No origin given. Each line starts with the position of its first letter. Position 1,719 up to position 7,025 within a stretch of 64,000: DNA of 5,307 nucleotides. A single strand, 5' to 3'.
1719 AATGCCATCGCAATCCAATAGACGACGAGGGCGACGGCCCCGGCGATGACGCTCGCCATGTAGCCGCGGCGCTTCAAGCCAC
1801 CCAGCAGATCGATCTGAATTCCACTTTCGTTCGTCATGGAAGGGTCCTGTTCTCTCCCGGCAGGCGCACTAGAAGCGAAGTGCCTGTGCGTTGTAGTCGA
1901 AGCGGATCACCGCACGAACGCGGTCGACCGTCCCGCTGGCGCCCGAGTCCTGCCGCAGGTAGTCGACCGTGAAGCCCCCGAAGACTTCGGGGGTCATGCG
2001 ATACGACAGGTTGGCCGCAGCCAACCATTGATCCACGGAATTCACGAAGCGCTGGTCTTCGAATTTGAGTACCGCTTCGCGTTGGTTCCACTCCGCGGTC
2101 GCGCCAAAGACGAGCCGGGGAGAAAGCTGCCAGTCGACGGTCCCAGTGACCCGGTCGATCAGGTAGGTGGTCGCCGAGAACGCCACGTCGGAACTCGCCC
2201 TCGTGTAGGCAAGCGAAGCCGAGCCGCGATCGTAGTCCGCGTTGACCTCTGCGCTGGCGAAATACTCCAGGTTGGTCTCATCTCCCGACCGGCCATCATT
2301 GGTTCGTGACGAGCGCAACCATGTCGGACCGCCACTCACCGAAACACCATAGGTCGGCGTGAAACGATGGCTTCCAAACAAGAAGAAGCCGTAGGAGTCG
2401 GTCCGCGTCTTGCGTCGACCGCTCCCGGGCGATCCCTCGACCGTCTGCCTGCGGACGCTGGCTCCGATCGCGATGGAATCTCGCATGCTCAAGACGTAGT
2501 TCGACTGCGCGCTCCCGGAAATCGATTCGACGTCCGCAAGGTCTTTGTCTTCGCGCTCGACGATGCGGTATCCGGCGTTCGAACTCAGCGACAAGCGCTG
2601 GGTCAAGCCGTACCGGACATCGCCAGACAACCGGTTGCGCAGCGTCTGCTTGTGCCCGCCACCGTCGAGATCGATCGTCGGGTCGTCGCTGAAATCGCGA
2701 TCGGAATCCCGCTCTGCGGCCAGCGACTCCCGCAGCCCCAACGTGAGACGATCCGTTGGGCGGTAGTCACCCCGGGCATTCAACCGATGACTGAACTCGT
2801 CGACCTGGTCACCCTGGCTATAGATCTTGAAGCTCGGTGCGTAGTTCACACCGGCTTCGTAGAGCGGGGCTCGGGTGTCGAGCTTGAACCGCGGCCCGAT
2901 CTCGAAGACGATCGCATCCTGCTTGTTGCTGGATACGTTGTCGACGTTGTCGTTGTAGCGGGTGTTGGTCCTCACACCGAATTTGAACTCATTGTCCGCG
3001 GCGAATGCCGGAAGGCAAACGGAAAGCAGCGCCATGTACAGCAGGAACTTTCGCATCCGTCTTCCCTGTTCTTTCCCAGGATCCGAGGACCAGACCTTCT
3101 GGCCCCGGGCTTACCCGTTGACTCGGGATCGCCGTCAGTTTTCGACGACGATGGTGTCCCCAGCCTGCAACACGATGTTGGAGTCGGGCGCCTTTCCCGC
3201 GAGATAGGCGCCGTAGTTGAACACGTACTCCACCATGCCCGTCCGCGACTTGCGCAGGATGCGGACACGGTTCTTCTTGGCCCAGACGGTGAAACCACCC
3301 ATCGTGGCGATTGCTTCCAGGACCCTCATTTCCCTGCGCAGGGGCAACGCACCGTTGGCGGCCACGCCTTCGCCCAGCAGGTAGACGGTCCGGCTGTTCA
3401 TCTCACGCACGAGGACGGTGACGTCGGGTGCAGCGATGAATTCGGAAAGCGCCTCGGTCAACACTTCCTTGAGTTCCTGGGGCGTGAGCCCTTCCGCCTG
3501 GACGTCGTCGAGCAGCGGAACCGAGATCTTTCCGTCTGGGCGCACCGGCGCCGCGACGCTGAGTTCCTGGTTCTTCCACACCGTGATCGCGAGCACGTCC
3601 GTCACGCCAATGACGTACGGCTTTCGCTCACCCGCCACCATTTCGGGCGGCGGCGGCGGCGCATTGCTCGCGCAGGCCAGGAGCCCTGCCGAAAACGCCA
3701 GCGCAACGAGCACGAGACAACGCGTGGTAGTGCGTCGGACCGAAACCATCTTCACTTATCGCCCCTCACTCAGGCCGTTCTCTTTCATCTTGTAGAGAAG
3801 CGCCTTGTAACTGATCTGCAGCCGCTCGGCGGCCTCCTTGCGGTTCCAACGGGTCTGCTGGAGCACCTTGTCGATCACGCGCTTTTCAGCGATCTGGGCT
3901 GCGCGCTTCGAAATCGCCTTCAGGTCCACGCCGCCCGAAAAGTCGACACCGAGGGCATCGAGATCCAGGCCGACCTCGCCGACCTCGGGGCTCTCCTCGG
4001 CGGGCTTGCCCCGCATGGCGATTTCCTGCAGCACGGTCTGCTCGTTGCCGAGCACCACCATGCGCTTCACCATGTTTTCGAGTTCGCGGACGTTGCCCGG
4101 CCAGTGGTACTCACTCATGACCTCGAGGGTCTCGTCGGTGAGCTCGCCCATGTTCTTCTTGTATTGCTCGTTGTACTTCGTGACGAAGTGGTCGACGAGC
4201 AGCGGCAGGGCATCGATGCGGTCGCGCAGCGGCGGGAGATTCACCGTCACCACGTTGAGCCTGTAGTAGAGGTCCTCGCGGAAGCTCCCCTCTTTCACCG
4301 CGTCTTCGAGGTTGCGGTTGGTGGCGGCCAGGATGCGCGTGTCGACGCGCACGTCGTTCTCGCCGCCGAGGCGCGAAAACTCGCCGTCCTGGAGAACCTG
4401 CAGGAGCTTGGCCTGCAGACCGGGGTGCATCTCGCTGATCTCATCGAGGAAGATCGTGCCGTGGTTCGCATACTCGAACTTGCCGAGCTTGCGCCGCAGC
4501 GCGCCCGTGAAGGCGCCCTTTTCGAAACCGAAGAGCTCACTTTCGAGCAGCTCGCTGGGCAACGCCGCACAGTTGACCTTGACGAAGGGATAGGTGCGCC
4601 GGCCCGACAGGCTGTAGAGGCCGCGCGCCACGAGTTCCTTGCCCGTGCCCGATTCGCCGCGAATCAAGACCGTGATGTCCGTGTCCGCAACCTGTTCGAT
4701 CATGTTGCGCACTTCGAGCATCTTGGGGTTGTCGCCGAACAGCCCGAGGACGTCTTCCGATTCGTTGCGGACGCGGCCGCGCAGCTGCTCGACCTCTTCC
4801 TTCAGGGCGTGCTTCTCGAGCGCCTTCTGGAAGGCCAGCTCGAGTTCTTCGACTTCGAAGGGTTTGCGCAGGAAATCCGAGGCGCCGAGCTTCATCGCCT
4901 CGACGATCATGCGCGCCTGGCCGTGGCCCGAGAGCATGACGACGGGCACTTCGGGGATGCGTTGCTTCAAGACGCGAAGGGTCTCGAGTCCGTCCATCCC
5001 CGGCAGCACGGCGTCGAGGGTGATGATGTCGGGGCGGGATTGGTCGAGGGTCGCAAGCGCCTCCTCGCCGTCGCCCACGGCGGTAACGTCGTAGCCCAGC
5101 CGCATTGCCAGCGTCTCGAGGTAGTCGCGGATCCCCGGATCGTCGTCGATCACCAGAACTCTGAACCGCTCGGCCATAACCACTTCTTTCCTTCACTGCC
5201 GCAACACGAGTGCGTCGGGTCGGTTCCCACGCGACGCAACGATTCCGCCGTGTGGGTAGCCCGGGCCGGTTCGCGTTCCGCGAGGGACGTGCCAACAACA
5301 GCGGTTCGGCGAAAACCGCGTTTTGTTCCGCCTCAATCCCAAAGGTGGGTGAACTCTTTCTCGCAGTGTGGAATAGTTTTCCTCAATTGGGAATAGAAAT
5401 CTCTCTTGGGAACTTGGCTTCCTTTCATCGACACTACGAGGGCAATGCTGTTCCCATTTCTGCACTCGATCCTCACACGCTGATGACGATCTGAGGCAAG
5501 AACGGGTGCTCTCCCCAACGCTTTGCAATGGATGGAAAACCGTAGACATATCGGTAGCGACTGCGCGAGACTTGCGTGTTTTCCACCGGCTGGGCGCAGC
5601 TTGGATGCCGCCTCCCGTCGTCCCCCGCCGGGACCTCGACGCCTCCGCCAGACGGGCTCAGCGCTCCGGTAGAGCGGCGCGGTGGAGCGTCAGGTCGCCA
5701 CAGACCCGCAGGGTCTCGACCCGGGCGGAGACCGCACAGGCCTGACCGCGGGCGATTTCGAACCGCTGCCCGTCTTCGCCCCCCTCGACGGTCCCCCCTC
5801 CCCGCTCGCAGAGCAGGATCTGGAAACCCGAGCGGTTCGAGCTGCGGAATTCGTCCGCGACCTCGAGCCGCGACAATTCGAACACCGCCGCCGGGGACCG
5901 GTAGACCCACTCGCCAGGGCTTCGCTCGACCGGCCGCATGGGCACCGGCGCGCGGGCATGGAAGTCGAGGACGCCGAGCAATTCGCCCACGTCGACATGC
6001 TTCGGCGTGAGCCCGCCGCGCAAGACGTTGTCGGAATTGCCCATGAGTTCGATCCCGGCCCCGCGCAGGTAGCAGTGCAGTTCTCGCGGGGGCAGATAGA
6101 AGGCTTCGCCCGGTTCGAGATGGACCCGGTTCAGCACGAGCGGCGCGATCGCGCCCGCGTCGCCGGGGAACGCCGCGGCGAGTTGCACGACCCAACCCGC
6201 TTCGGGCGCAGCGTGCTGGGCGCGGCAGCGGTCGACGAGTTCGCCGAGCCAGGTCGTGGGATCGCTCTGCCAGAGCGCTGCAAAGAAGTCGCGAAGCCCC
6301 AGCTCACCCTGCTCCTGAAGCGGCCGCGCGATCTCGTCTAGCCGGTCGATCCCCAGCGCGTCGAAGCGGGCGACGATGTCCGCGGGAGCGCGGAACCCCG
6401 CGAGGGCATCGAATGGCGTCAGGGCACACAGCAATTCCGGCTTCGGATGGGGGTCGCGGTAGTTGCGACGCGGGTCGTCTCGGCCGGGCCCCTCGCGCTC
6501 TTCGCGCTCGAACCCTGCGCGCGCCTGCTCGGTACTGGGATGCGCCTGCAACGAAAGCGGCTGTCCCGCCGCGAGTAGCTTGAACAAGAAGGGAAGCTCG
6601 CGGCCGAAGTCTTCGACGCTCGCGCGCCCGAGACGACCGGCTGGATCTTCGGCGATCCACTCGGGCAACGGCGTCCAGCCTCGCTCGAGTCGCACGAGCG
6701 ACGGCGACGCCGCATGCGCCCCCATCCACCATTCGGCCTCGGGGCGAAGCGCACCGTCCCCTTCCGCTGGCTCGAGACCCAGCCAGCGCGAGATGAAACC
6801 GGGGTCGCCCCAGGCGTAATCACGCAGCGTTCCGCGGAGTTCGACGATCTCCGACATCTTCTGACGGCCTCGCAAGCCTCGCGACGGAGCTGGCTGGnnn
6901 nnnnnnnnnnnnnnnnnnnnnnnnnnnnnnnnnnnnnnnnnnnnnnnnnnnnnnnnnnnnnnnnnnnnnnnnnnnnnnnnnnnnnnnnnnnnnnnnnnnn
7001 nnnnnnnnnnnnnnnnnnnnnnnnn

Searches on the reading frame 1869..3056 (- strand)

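Call 59: search_protein_families(library=pfam, proteins=[window:1869-3056:-], max_evalue=0.00001)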
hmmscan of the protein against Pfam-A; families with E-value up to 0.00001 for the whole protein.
window:1869-3056:- (395 aa): 2 families
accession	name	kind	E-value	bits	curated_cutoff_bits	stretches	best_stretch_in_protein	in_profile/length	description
PF10082.15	BBP2_2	-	2e-07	30.7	23.7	0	28-121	19-113/378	Putative beta-barrel porin 2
PF13505.12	OMP_b-brl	-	3e-06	28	28.7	0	8-164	4-151/175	Outer membrane protein beta-barrel domain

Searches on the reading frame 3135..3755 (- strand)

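Call 59: search_protein_families(library=pfam, proteins=[window:3135-3755:-], max_evalue=0.00001)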
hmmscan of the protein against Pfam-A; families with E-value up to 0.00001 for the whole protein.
window:3135-3755:- (206 aa): 2 families
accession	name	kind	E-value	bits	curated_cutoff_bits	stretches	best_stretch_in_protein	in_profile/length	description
PF02563.21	Poly_export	-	2.1e-23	82.7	28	1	43-116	3-76/77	Polysaccharide biosynthesis/export protein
PF10531.15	SLBB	-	1.5e-09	38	27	1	124-178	2-54/55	SLBB domain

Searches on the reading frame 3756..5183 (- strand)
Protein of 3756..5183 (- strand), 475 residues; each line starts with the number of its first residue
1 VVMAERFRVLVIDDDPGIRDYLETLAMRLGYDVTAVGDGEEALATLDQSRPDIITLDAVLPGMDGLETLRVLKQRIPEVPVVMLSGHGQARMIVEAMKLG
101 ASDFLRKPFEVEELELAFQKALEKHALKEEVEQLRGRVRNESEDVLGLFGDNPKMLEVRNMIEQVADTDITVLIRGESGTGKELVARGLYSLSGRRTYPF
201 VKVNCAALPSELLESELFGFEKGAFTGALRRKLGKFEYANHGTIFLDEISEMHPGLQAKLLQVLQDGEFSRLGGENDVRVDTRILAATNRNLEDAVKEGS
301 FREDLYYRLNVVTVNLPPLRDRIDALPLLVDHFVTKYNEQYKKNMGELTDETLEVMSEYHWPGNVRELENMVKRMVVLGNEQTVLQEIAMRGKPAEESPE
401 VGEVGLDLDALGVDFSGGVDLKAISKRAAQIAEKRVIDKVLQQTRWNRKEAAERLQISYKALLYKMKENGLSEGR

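Call 59: search_protein_families(library=pfam, proteins=[window:3756-5183:-], max_evalue=0.00001)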
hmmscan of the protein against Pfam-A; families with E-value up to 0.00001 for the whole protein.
window:3756-5183:- (475 aa): 7 families
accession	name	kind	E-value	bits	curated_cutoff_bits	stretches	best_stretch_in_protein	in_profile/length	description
PF00158.32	Sigma54_activat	-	2.9e-69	232.5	20.2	1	149-314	2-167/168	Sigma-54 interaction domain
PF00072.30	Response_reg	-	9.6e-31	106.7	30.2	1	9-117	1-109/111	Response regulator receiver domain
PF25601.1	AAA_lid_14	-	1.1e-20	73.6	27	1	320-384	1-65/87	AAA+ ATPase lid domain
PF14532.12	Sigma54_activ_2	-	5.4e-20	72.5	25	1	149-319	1-138/138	Sigma-54 interaction domain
PF02954.25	HTH_8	-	4.4e-11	42.8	22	1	432-468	5-41/42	Bacterial regulatory protein, Fis family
PF07728.20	AAA_5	-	9.4e-08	32.6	22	1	172-292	2-125/139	AAA domain (dynein-related subfamily)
PF07724.20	AAA_2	-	1.3e-07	32.3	27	1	170-295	4-130/166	AAA domain (Cdc48 subfamily)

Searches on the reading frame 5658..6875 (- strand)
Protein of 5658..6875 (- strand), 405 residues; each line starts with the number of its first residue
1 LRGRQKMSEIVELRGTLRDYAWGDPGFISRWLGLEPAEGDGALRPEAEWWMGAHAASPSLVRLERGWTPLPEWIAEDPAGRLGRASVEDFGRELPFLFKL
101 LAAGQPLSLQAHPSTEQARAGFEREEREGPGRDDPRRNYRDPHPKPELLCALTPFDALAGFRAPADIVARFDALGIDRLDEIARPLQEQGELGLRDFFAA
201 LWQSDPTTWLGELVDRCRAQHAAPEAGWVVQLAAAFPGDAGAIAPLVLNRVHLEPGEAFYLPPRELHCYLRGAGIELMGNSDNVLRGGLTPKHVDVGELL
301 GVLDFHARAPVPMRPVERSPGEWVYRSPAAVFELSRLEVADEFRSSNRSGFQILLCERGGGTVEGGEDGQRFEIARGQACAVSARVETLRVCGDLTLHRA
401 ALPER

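Call 59: search_protein_families(library=pfam, proteins=[window:5658-6875:-], max_evalue=0.00001)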
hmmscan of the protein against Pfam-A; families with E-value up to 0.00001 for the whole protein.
window:5658-6875:- (405 aa): 1 family
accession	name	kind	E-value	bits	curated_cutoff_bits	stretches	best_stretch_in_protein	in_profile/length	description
PF20511.4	PMI_typeI_cat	-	7.3e-23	81.7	22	1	12-162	3-141/143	Phosphomannose isomerase type I, catalytic domain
